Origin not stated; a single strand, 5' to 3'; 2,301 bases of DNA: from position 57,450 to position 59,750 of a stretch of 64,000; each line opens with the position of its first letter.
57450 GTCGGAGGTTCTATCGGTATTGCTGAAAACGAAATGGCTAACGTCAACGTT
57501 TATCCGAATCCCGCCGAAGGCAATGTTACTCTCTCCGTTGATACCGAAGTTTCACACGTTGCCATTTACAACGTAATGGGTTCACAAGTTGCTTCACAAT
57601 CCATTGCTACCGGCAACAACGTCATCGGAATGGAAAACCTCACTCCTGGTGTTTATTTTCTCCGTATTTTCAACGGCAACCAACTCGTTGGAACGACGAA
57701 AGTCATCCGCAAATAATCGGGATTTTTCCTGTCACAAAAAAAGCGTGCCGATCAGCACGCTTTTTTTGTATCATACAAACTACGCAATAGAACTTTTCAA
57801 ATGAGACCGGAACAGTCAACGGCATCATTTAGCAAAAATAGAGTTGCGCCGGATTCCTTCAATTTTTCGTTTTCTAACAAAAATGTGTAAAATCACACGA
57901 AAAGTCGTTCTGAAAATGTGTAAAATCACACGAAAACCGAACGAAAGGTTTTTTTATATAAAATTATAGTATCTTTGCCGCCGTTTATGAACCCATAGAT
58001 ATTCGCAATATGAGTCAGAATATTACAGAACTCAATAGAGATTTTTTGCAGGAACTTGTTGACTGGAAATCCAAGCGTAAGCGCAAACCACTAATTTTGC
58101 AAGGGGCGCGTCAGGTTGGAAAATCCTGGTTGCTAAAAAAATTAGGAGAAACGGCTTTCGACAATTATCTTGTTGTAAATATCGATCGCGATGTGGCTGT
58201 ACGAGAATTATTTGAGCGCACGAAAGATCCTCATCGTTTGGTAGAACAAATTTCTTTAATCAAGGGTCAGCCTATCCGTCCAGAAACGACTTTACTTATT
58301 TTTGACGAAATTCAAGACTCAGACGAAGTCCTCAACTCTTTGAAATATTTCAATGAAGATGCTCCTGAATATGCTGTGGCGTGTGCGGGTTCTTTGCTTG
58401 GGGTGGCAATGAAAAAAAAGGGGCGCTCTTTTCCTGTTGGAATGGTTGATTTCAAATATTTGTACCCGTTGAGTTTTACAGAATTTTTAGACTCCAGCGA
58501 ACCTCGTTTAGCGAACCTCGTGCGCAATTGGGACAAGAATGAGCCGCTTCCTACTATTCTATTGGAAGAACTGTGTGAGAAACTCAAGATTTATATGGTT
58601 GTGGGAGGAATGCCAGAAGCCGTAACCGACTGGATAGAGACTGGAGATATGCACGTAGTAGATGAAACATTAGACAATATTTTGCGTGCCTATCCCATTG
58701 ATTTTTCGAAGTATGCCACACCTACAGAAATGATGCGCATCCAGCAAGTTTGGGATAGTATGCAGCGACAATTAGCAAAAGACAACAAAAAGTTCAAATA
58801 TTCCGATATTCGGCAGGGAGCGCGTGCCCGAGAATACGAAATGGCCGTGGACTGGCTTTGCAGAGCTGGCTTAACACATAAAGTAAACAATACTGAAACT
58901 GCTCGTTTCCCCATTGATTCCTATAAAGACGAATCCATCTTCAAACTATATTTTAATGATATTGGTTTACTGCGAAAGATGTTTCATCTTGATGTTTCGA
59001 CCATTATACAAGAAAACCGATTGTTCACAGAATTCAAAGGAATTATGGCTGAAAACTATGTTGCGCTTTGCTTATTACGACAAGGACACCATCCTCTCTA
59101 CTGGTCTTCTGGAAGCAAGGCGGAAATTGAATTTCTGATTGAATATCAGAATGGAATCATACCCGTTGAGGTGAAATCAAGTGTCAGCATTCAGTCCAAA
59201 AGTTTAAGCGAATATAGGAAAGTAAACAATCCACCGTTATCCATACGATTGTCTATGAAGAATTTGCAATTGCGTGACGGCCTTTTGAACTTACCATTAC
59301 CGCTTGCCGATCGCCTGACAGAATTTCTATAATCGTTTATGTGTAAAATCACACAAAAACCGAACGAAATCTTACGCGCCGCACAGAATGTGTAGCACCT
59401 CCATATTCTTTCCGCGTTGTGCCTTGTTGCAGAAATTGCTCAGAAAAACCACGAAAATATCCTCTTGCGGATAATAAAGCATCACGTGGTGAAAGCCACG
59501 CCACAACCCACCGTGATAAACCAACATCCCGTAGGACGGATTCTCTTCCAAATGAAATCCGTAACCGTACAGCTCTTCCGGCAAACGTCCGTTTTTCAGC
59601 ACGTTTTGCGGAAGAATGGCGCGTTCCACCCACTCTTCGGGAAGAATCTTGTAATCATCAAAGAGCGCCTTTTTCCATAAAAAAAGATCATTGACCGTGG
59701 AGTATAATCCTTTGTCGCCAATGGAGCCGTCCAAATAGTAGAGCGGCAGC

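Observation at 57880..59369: COG1373 ATPase gene bracketed by 31-bp direct repeats (possible single-gene cassette)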

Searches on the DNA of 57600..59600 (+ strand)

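Call 30: search_rna_families(source=window, start=57600, end=59600, threshold=evalue, max_evalue=10)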
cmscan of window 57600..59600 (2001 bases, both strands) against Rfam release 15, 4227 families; matches with E-value up to 10: 12.
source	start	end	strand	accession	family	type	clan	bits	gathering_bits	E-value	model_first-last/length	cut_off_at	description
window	57701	57771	+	RF02064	STnc370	Gene; sRNA;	-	32.7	54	0.045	1-71/71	no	Enterobacterial sRNA STnc370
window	57733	57789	-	RF02054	STnc420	Gene; sRNA;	-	22.9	70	0.19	1-58/58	no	Salmonella enterica sRNA STnc420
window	57728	57775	-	RF00979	mir-553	Gene; miRNA;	-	20.2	82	1.4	1-62/62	no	mir-553 microRNA precursor family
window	57701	57773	+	RF02059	STnc50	Gene; sRNA;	-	18.1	55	9.4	1-84/84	no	Salmonella enterica sRNA STnc40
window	57722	57781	-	RF01061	mir-548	Gene; miRNA;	-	16.8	90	9.6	1-84/84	no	mir-548 microRNA precursor family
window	57710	57760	-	RF02869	ncS025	Gene; sRNA;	-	16.4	46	8.2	1-85/85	no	Burkholderia sRNA 25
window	57729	57801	-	RF00558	L20_leader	Cis-reg; leader;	-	16.3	58.7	5.8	1-127/127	no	Ribosomal protein L20 leader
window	58414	58450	-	RF01388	isrD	Gene; sRNA;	-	15.9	37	6.6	1-51/51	no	isrD Hfq binding RNA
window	59308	59383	-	RF00749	mir-208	Gene; miRNA;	-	15.5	56.4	5.5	1-77/77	no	mir-208 microRNA precursor family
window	57733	57770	-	RF04133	MIR2646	Gene; miRNA;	-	14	245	5.6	1-256/256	no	MIR2646 microRNA precursor family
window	57675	57723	+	RF03050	RAGATH-25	Gene; sRNA;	-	13.1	49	7.6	1-50/50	no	RAGATH-25 RNA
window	57881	58174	+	RF02576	tsr1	Gene; sRNA;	-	10.5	235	5.3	1-657/657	no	tsr1 small RNA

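Call 76: search_dna_similar(query=window:57870-58010:+, collection=plasmids, mode=distant, max_evalue=0.01, max_rows=15)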
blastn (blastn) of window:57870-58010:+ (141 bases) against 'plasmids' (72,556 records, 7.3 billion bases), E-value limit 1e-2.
No match.

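Call 77: search_dna_similar(query=window:57870-58010:+, collection=phages, mode=distant, max_evalue=0.01, max_rows=15)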
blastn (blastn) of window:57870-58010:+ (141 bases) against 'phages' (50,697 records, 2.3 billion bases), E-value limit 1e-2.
No match.
